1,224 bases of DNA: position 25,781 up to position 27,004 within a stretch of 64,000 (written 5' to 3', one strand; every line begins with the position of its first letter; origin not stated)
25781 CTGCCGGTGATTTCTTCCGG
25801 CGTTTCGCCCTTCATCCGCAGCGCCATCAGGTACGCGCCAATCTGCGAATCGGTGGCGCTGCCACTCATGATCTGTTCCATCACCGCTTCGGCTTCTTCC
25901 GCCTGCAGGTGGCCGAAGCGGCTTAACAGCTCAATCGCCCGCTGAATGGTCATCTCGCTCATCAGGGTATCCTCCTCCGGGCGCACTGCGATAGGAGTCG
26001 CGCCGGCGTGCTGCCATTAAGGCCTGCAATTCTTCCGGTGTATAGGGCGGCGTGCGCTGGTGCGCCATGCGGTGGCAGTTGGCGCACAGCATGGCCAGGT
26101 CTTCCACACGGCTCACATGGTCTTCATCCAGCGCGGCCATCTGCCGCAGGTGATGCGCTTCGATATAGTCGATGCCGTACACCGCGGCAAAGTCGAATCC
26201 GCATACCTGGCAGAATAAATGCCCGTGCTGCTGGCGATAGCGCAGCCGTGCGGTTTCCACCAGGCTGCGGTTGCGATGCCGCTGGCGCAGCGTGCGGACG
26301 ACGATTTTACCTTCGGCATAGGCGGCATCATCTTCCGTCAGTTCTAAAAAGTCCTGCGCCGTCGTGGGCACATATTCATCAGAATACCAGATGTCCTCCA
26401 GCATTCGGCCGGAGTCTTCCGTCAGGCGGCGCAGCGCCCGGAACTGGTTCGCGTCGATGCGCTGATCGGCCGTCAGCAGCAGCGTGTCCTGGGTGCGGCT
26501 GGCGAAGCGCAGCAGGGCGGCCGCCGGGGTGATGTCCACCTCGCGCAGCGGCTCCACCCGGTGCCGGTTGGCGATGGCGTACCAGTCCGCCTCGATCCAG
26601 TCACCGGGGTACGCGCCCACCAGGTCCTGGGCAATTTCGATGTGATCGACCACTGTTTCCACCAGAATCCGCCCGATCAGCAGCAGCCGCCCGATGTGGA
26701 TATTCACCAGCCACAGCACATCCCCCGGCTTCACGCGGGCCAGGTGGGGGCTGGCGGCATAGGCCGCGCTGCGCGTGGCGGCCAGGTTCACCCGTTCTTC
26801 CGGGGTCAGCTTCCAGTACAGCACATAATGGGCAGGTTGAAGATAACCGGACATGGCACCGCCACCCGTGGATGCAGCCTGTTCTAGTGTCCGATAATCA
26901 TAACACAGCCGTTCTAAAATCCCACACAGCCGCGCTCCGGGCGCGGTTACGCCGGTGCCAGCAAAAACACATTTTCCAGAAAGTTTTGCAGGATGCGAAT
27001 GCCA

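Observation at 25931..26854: HNH nuclease with an unknown N-terminal domain embedded in the trp operon, overlapping the trpD start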

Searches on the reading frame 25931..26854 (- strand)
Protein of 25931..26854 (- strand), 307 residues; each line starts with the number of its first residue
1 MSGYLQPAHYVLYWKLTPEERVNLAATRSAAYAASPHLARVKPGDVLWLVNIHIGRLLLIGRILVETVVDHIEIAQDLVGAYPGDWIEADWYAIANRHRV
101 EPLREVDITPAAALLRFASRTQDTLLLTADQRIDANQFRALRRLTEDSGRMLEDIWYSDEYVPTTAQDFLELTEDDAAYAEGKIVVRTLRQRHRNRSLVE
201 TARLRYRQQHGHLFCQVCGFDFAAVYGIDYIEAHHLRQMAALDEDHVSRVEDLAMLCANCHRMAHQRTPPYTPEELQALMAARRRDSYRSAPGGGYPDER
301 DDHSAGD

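Call 3: search_protein_families(library=pfam, proteins=[window:25931-26854:-], max_evalue=0.1)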
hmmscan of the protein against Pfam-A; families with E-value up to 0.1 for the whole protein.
window:25931-26854:- (307 aa): 2 families
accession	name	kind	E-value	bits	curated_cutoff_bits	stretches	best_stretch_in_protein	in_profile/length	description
PF01844.29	HNH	-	5.9e-06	26.8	21.4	1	215-267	1-47/47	HNH endonuclease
PF13391.12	HNH_2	-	0.062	13.6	21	0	215-263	1-57/66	HNH endonuclease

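Call 4: search_protein_families(library=ncbifam, proteins=[window:25931-26854:-], max_evalue=1)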
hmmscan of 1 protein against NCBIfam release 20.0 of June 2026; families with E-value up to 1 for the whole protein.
window:25931-26854:- (307 aa): 1 family
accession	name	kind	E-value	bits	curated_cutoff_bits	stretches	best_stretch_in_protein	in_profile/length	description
NF009053.0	PRK12387.1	subfamily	0.079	12.7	204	1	204-264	106-162/180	formate hydrogenlyase complex iron-sulfur subunit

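Call 5: search_protein_families(library=padloc, proteins=[window:25931-26854:-], max_evalue=1)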
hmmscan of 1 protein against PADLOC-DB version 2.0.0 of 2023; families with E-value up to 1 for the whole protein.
window:25931-26854:- (307 aa): 6 families
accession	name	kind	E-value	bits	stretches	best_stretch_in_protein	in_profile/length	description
PDLC00644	ZorE2|ZorE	-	0.0016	16.2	1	203-263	183-237/267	HNH endonuclease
PDLC00642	ZorE2|ZorE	-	0.012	13.1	1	205-265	207-259/283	HNH endonuclease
PDLC04772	PDC-M68A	-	0.015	13.3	1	237-282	58-103/253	-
PDLC03656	mREase_IV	-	0.016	12.9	1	209-266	201-257/277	Type IV methyl-directed restriction enzyme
PDLC05059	PDC-S64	-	0.026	11.5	1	171-265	232-331/339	-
PDLC00746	Effector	-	0.051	10.6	1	237-278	69-110/389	Endonuclease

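Call 6: find_homologous_proteins(query=window:25931-26854:-, max_evalue=0.001)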
Query window:25931-26854:- (307 aa): 241 proteins with E <= 0.001 among 8000 candidates; the best 120 are listed.
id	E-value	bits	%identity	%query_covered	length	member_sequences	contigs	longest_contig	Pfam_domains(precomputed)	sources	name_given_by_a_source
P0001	1.3e-204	696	100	100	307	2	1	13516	PF01844.30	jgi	jgi:hypothetical protein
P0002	1.3e-135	470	69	93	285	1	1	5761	PF01844.30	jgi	jgi:hypothetical protein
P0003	1.7e-127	443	65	93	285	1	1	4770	-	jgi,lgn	jgi:hypothetical protein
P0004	1.2e-126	440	65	93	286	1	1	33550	PF01844.30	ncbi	-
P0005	5.5e-123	428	64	93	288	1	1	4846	PF01844.30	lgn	-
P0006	8.7e-123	428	65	93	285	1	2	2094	PF01844.30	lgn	-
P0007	1.7e-121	423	66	93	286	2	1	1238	PF01844.30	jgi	jgi:hypothetical protein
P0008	2.1e-121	423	65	93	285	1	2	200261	PF01844.30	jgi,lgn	jgi:hypothetical protein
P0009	2.5e-116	406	59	94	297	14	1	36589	PF01844.30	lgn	-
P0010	3.7e-116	406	60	93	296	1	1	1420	PF01844.30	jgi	jgi:predicted HNH restriction endonuclease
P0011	1.2e-104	368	60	92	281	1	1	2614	PF01844.30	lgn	-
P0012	1.3e-103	365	58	92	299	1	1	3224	PF01844.30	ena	-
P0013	2.7e-103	364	56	93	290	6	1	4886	PF01844.30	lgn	-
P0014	3.3e-102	360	57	92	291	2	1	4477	PF01844.30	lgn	-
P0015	7.5e-101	356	57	92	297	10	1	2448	PF01844.30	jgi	jgi:hypothetical protein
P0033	6.8e-98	346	54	93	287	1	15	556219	PF01844.30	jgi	jgi:predicted HNH restriction endonuclease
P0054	1.2e-95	339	55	91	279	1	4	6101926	PF01844.30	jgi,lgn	-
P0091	9.9e-84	299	51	92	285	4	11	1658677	PF01844.30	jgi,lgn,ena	jgi:hypothetical protein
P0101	6.5e-73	264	47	92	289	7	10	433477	PF01844.30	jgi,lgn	jgi:5-methylcytosine-specific restriction endonuclease McrA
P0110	1.4e-42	164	38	90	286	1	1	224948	PF01844.30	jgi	jgi:hypothetical protein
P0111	2.6e-37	147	34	89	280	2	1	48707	PF01844.30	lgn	-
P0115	7.5e-31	126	34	90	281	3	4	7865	PF01844.30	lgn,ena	-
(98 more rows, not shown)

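Call 7: search_solved_structures(query=window:25931-26854:-, max_evalue=1, show_alignments=3)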
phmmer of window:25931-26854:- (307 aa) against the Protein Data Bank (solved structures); distinct sequences matched with E-value up to 1: 1.
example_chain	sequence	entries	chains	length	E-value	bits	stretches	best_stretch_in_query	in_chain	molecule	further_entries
6ghc_A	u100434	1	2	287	0.047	16.4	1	183-266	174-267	5-methylcytosine-specific restriction enzyme A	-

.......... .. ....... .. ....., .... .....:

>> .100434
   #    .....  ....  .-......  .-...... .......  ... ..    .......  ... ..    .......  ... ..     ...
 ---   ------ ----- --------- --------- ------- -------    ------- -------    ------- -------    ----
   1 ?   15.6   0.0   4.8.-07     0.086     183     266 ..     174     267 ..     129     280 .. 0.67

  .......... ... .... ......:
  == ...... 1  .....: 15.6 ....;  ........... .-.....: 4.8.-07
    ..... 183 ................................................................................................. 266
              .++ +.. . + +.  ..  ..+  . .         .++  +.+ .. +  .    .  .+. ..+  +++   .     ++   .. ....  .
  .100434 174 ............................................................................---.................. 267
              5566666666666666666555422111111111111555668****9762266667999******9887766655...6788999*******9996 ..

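Call 8: find_encoding_contigs(protein=P0008, flank=8000, max_places=3)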
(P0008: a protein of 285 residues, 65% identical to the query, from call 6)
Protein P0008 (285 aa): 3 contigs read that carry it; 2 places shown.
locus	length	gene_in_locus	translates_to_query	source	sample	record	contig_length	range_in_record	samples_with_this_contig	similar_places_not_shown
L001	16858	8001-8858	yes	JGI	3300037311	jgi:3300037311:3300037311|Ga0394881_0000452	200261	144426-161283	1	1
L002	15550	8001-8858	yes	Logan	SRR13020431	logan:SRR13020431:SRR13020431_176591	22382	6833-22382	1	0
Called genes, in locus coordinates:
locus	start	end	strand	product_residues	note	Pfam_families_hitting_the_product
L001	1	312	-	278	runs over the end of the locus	PF03976:PPK2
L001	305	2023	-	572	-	PF05833:NFACT_N, PF05670:NFACT-R_1, PF18297:NFACT-R_2 (weak)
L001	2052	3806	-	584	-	PF14716:HHH_8, PF00633:HHH (faint), PF14520:HHH_5, PF14792:DNA_pol_B_palm (weak), PF14791:DNA_pol_B_thumb, PF02811:PHP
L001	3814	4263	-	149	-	-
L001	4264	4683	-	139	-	PF01954:AF2212-like (weak)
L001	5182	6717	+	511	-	PF04715:, PF00425:Chorismate_bind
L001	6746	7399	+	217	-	PF00300:His_Phos_1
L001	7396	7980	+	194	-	PF00117:GATase, PF07722:Peptidase_C26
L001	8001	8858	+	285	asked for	PF01844:HNH (weak)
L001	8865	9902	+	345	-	PF02885:Glycos_trans_3N, PF00591:Glycos_transf_3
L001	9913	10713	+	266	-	PF00218:IGPS, PF01070:FMN_dh (weak)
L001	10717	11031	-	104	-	-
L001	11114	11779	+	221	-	PF00697:PRAI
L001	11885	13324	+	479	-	PF08239:SH3_3 (weak)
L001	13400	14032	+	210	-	-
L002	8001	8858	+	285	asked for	PF01844:HNH (weak)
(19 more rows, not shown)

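Call 9: find_encoding_contigs(protein=P0054, flank=8000, max_places=3)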
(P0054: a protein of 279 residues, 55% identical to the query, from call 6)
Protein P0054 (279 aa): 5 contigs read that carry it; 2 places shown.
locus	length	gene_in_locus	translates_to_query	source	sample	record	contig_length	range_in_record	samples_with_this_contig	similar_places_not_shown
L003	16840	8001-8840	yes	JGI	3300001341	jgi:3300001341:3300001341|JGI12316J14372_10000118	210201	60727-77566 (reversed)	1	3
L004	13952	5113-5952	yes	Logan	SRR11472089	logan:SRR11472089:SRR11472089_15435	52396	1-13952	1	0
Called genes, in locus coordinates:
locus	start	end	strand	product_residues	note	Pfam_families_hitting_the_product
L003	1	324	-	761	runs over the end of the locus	PF22745:Nlig-Ia, PF01653:DNA_ligase_aden, PF03120:OB_DNA_ligase, PF03119:DNA_ligase_ZBD, PF14520:HHH_5 (faint), PF00533:BRCT, PF16589:BRCT_2 (weak), PF12738:PTCB-BRCT, +1 more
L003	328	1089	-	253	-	PF08239:SH3_3 (weak)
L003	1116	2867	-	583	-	PF14716:HHH_8, PF14520:HHH_5, PF14792:DNA_pol_B_palm (weak), PF14791:DNA_pol_B_thumb, PF02811:PHP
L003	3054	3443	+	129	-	PF00903:Glyoxalase (weak)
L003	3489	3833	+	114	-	-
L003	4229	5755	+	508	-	PF04715:, PF00425:Chorismate_bind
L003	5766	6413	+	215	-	PF00300:His_Phos_1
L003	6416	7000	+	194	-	PF00117:GATase, PF07722:Peptidase_C26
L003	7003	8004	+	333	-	PF00579:tRNA-synt_1b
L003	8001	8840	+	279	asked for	PF01844:HNH (weak)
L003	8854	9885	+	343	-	PF02885:Glycos_trans_3N, PF00591:Glycos_transf_3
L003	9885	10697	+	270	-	PF00218:IGPS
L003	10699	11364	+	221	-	PF00697:PRAI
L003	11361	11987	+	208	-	PF00293:NUDIX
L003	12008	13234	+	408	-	PF00291:PALP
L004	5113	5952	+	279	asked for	PF01844:HNH (weak)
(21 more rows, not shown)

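Call 10: find_encoding_contigs(protein=P0091, flank=8000, max_places=3)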
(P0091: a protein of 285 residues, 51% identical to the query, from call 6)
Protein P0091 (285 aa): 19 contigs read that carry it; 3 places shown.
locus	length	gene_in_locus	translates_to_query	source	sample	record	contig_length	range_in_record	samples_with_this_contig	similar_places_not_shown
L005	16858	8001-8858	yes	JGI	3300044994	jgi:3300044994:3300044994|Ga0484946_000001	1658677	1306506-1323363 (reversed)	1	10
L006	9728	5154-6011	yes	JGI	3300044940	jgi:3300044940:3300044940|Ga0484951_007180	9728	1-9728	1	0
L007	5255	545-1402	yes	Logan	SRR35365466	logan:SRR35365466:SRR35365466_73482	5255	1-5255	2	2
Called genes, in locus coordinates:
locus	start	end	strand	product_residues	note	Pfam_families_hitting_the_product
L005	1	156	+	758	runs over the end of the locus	PF22745:Nlig-Ia, PF01653:DNA_ligase_aden, PF03120:OB_DNA_ligase, PF03119:DNA_ligase_ZBD, PF12826:HHH_2 (faint), PF00533:BRCT, PF12738:PTCB-BRCT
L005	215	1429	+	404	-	PF17785:PUA_3, PF10672:Methyltrans_SAM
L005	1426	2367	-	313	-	PF02899:Phage_int_SAM_1, PF00589:Phage_integrase (weak)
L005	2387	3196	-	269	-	PF21948:LplA-B_cat, PF03099:BPL_LplA_LipB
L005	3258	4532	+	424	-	PF03816:LytR_cpsA_psr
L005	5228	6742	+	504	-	PF04715:, PF00425:Chorismate_bind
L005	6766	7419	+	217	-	PF00300:His_Phos_1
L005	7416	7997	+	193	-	PF00117:GATase, PF07722:Peptidase_C26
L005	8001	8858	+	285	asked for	PF01844:HNH (weak)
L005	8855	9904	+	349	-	PF02885:Glycos_trans_3N, PF00591:Glycos_transf_3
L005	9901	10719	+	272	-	PF00218:IGPS, PF01070:FMN_dh (weak)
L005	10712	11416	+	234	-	PF03483:B3_4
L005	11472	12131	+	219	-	PF00697:PRAI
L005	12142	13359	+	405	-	PF00291:PALP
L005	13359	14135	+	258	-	-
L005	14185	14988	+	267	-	PF00290:Trp_syntA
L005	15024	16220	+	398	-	PF13676:TIR_2, PF03781:FGE-sulfatase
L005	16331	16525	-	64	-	-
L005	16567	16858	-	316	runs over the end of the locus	PF12852:Cupin_6, PF00165:HTH_AraC (weak), PF12833:HTH_18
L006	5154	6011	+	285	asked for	PF01844:HNH (weak)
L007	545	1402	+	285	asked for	PF01844:HNH (weak)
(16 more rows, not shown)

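Call 16: find_related_loci(query=A1, collection=genome_contigs, flank=10000)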
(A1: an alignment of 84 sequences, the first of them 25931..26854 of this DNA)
Query A1 (307 aa) in genome_contigs; peptide patterns used: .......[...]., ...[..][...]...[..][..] (x = any residue, [..] = any of these).
600 stretches matched a pattern (row limit reached: there are more); 404 encode a relative of the query (tblastn E <= 1e-3); the best 80 are kept; 80 distinct loci.
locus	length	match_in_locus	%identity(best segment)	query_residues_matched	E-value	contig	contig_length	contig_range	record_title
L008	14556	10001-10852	60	2-285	3e-113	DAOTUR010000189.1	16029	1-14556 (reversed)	MAG TPA_asm: Anaerolineae bacterium isolate F20_76 k119_3825049, whole genome shotgun sequence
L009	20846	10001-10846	52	4-285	2e-98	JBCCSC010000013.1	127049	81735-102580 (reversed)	MAG: Chloroflexota bacterium isolate P01_D01_bin.47 k141_965995_length_127049_cov_12.0000, whole genome shotgun sequence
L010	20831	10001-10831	54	4-280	4e-96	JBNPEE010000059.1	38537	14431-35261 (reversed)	MAG: Anaerolineae bacterium isolate fr_S2C258 S2CNODE_372_length_38537_cov_8_258813, whole genome shotgun sequence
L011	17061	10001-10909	46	3-306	2e-79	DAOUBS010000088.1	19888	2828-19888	MAG TPA_asm: Anaerolineae bacterium isolate H71_743 k91_1081970, whole genome shotgun sequence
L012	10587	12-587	45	89-280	5e-51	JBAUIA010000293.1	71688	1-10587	MAG: Phototrophicaceae bacterium isolate MFD03253_ilm_asm_bin6 k127_5727, whole genome shotgun sequence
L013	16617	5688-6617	35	9-307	4e-49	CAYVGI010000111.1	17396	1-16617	MAG TPA_asm: uncultured Anaerolineaceae bacterium isolate SRP128890_co1_263 genome assembly, contig: NODE_5138_length_17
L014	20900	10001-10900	35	9-307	4e-49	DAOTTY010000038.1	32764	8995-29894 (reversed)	MAG TPA_asm: Anaerolineae bacterium isolate F14_30 k111_27335, whole genome shotgun sequence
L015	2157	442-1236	35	9-283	2e-43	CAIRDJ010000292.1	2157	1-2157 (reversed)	MAG: uncultured Chloroflexi bacterium isolate LaPlata-7m-b_bin-240 genome assembly, contig: bin-240:292/500, whole genom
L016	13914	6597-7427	34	5-284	7e-41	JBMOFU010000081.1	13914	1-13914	MAG: Phototrophicaceae bacterium isolate Deming_bin.258 contig12535, whole genome shotgun sequence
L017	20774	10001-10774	30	32-293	1e-31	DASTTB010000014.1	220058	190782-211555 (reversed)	MAG TPA_asm: Pyrinomonadaceae bacterium isolate SMAG_U2295 k141_1296486, whole genome shotgun sequence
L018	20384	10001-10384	42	156-282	6e-31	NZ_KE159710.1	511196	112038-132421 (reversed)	Oscillibacter sp. 1-3 acPPL-supercont1.5, whole genome shotgun sequence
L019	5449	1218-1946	34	32-280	2e-30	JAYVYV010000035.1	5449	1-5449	MAG: Acidobacteriota bacterium isolate GL86_DN_metabat_16_sub GL86_DN_metabat_16_sub_34, whole genome shotgun sequence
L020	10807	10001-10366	42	168-286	2e-30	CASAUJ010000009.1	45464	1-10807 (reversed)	MAG TPA_asm: uncultured Clostridia bacterium isolate MGBC116395 genome assembly, contig: MGBC116395.9, whole genome shot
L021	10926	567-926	42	168-284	9e-29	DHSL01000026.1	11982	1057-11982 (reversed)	MAG TPA_asm: Bacteroidales bacterium UBA5287 UBA5287_contig_3275, whole genome shotgun sequence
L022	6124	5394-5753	42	168-284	9e-29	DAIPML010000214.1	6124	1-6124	MAG TPA_asm: Clostridiales bacterium isolate CTOTU40535 NODE_9099_length_6124_cov_8.315208, whole genome shotgun sequenc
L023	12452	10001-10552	36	83-280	2e-28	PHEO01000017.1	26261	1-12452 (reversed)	MAG: Alphaproteobacteria bacterium HGW-Alphaproteobacteria-11 bjp_ig2157_scaffold_439, whole genome shotgun sequence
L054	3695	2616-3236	30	84-281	7e-22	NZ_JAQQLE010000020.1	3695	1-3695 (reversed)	Vogesella margarita strain LYT5W LYT5W_ctg020, whole genome shotgun sequence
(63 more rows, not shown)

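Call 21: predict_structure(alignment_id=A1)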
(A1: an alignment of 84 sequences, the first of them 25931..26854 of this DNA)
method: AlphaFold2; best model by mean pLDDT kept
length: 307 residues; sequences in the alignment: 84
mean_pLDDT: 86.8   pTM: 0.61
mean pLDDT of the five models: 86.8, 86.7, 86.3, 85.7, 84.8
residues with pLDDT >= 90: 210; 70-90: 40; 50-70: 44; < 50: 13
segments of 3 or more residues with pLDDT < 50: 1-3, 163-170
pLDDT, mean of each block of 10 residues (from residue 1): 77 96 93 98 98 97 98 98 93 97 94 93 90 94 96 85 47 53 59 83 96 98 96 86 72 97 92 97 90 62 59
secondary structure, 60 per line:
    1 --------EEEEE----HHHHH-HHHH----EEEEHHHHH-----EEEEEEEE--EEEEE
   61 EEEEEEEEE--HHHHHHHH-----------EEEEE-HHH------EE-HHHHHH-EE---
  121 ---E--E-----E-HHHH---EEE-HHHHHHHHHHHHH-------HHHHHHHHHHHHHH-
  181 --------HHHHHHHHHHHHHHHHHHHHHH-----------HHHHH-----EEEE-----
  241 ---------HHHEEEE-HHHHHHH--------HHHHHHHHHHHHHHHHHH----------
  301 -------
elements in order: E9-13 H18-22 H24-27 E32-35 H36-40 E46-53 E56-69 H72-79 E91-95 H109-114 H135-138 E142-144 H146-158 H166-179 H189-210 H222-226 E232-235 E253-256 H258-264 H273-290

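Call 23: find_encoding_contigs(protein=P0110, flank=8000, max_places=2)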
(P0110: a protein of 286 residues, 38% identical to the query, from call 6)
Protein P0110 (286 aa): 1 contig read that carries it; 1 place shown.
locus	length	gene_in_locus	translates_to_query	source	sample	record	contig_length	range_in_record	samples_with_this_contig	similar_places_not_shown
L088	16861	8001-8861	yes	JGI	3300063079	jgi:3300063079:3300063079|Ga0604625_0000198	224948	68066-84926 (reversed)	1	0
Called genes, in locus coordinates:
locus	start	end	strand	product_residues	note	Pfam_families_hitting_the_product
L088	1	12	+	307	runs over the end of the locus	PF01408:GFO_IDH_MocA, PF22725:GFO_IDH_MocA_C3, PF02894:GFO_IDH_MocA_C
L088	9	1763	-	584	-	PF14716:HHH_8, PF14520:HHH_5, PF14791:DNA_pol_B_thumb, PF02811:PHP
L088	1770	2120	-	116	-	-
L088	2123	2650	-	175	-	PF00293:NUDIX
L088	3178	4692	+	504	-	PF04715:, PF00425:Chorismate_bind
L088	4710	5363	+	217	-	PF00300:His_Phos_1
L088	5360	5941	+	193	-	PF00117:GATase, PF07722:Peptidase_C26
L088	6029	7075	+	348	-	PF00579:tRNA-synt_1b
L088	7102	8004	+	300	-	PF01844:HNH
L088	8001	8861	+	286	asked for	PF01844:HNH (weak)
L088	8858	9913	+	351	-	PF02885:Glycos_trans_3N, PF00591:Glycos_transf_3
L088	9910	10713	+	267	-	PF00218:IGPS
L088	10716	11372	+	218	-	PF00697:PRAI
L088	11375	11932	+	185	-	PF14803:Zn_ribbon_Nudix (weak), PF00293:NUDIX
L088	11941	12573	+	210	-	PF00293:NUDIX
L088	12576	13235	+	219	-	-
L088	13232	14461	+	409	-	PF00291:PALP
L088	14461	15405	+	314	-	PF00561:Abhydrolase_1, PF12146:Hydrolase_4, PF12697:Abhydrolase_6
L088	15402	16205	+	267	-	PF00290:Trp_syntA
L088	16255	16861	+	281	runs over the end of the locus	-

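Call 24: find_encoding_contigs(protein=P0115, flank=8000, max_places=3)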
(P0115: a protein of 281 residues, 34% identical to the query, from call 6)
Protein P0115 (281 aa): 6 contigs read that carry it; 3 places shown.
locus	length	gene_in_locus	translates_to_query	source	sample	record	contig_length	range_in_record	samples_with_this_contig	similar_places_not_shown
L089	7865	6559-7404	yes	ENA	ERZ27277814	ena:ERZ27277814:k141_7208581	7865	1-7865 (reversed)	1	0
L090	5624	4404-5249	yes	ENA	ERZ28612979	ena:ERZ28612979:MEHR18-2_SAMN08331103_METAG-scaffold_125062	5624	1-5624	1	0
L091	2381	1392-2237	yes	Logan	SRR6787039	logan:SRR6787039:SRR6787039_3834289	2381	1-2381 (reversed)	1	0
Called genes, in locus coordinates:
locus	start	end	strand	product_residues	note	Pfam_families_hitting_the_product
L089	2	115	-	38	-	?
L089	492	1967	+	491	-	PF12161:HsdM_N, PF02384:N6_Mtase, PF07669:Eco57I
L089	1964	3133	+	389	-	PF01420:Methylase_S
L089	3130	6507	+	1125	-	PF13643:DUF4145, PF04313:HSDR_N (weak), PF00270:DEAD, PF04851:ResIII, PF18766:SWI2_SNF2, PF00271:Helicase_C (faint), PF08463:EcoEI_R_C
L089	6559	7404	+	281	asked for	PF01844:HNH (weak)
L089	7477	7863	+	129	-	?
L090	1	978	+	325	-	?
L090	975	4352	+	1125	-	PF13643:DUF4145, PF04313:HSDR_N (weak), PF00270:DEAD, PF04851:ResIII, PF18766:SWI2_SNF2, PF00271:Helicase_C (weak), PF08463:EcoEI_R_C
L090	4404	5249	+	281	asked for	PF01844:HNH (weak)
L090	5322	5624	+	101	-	?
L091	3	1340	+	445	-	?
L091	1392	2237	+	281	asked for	PF01844:HNH (weak)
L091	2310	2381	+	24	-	?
